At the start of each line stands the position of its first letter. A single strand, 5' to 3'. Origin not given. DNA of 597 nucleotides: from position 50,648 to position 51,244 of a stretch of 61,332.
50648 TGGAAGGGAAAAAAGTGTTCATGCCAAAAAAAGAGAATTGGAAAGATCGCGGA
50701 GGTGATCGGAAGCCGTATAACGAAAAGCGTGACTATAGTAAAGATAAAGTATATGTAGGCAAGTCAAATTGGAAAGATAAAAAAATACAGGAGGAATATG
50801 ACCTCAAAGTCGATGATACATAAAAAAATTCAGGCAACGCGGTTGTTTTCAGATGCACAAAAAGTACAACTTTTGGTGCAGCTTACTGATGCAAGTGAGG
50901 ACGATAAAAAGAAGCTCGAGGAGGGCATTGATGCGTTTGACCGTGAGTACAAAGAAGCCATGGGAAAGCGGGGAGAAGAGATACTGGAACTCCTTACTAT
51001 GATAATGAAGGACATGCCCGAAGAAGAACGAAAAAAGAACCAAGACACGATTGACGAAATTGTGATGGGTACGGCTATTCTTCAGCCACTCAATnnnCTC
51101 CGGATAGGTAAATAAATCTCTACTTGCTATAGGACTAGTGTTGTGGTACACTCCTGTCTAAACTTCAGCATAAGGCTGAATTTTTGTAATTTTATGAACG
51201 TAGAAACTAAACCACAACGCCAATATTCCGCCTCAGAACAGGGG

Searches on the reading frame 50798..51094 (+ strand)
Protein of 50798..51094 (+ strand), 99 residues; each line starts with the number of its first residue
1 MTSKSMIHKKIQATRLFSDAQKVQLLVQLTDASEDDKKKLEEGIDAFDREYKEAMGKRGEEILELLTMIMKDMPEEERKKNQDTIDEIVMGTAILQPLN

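Call 21: search_protein_families(library=pfam, proteins=[window:50798-51094:+], max_evalue=10)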
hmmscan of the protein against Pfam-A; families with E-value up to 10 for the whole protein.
window:50798-51094:+ (99 aa): 5 families
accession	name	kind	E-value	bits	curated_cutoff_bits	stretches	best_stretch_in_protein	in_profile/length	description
PF08397.16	IMD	-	0.048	13.6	26.2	1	4-74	63-134/219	IRSp53/MIM homology domain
PF08066.17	PMC2NT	-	0.062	14.3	23.3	1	46-87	20-63/91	PMC2NT (NUC016) domain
PF18937.5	DUF5685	-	0.09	12.6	26.7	1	5-90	77-160/272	Family of unknown function (DUF5685)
PF10145.14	PhageMin_Tail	-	0.092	13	33.2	1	25-81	141-195/201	Phage-related minor tail protein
PF11523.13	DUF3223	-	0.14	13.1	21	1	5-55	2-51/75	Protein of unknown function (DUF3223)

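Call 64: find_homologous_proteins(query=A7, max_evalue=0.01)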
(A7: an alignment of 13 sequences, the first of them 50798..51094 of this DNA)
Query A7 (13 sequences) (99 aa, profile of the alignment): 66 proteins with E <= 0.01 among 875 candidates.
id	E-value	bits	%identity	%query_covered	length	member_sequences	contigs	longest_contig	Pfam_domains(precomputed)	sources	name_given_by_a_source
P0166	3.2e-28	115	95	100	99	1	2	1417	-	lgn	-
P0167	4.0e-28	115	100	100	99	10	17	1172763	-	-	-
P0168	1.8e-27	113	94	100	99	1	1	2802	-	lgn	-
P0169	3.5e-27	112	90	100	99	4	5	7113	-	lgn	-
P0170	5.1e-27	112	85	100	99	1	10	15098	-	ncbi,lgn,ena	ncbi:MAG: hypothetical protein AAB542_03740 [Patescibacteria group bacterium]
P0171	1.1e-26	110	91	100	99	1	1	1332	-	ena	-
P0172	1.3e-26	110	87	99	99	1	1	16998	-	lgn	-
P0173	3.4e-26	109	80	100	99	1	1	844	-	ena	-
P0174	6.7e-26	108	85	100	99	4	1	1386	-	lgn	-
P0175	1.5e-25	107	80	95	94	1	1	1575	-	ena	-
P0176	1.8e-25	107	81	99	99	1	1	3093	-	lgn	-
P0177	2.7e-25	106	70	92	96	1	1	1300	-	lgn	-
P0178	4.4e-25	105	81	99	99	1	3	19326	-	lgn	-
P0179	1.0e-24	104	80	98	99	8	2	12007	-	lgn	-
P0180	1.4e-24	104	71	92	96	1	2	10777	-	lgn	-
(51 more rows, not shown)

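Call 74: search_solved_structures(query=A7, max_evalue=10)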
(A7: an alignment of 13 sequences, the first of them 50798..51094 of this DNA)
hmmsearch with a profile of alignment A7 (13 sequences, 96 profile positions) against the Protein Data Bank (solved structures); distinct sequences matched with E-value up to 10: 24.
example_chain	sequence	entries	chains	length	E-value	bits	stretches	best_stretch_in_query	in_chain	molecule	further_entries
1eh1_A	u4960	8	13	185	0.001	22.3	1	2-89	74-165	RIBOSOME RECYCLING FACTOR | Ribosome-recycling factor | 50S ribosomal protein RRF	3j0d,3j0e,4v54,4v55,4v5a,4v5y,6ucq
8sdi_A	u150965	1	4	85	0.1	15.9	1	23-76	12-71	Tripartite motif-containing protein 45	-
9me8_A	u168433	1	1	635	0.12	15.7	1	28-79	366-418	Maltose/maltodextrin-binding periplasmic protein,Sentrin-specific protease 3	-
1ya9_A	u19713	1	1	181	0.32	14.3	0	36-76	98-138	Apolipoprotein E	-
8vej_A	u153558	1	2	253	0.6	13.4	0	34-83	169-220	CHD_buttress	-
9evr_A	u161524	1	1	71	0.6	13.4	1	9-42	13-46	N-acetyltransferase domain-containing protein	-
7unh_A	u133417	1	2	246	0.61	13.4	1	54-95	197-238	SP2 designed chlorophyll dimer protein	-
2xv9_A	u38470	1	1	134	0.62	13.4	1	16-84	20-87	ABA-1A1 REPEAT UNIT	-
5ukh_A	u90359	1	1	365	0.63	13.4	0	32-81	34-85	Uncharacterized protein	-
7uni_A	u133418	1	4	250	0.65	13.3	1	54-95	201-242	SP2-ZnPPaM designed chlorophyll dimer protein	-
4yds_A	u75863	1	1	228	0.84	13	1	5-67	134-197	Flagella-related protein H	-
4wa8_A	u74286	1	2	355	0.96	12.8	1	41-85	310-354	Flap endonuclease 1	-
8oix_D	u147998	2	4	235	0.97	12.8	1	47-82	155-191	Proteasome subunit alpha type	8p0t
3nzp_A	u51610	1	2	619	1.2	12.5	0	7-32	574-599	Arginine decarboxylase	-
8glt_1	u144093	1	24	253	1.4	12.2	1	54-95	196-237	C2-chlorophyll-comp_O32-15_ctermHis, polyalanine model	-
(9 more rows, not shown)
